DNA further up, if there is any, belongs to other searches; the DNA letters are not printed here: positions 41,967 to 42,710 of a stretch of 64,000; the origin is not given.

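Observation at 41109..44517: Terminator-bounded cassette of low-complexity, Cys-rich, C1q/BclA-like and peptidase-like proteins between the tail and replication modules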

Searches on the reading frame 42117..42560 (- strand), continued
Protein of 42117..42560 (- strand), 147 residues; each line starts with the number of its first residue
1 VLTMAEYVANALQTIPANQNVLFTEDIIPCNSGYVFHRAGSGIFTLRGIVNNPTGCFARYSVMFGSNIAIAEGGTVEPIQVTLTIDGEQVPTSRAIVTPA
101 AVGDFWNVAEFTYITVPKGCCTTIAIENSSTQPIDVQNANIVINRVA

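Call 96: search_solved_structures(query=A1, max_evalue=10, show_alignments=1)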
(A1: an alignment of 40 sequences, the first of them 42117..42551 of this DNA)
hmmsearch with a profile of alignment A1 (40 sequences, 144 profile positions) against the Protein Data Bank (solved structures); distinct sequences matched with E-value up to 10: 7.
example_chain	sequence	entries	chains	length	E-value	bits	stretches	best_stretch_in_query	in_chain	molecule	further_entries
5xy3_E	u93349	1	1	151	0.03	17.2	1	12-86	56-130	60S ribosomal protein L6, putative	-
6mx1_A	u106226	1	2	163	0.43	13.4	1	29-83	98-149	Bifunctional aspartokinase/homoserine dehydrogenase 1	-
3qwa_A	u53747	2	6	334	1.5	11.7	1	20-47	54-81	Probable quinone oxidoreductase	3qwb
3alq_R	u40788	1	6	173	1.5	11.7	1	88-131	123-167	Tumor necrosis factor receptor superfamily member 1B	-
9cu8_B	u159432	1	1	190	1.7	11.5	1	88-131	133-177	Tumor necrosis factor receptor superfamily member 1B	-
8hlb_A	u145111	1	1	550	1.9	11.3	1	88-138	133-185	Tumor necrosis factor receptor superfamily member 1B,Maltose/maltodextrin-binding periplas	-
9lqi_R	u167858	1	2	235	2.5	11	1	88-131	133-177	Tumor necrosis factor receptor superfamily member 1B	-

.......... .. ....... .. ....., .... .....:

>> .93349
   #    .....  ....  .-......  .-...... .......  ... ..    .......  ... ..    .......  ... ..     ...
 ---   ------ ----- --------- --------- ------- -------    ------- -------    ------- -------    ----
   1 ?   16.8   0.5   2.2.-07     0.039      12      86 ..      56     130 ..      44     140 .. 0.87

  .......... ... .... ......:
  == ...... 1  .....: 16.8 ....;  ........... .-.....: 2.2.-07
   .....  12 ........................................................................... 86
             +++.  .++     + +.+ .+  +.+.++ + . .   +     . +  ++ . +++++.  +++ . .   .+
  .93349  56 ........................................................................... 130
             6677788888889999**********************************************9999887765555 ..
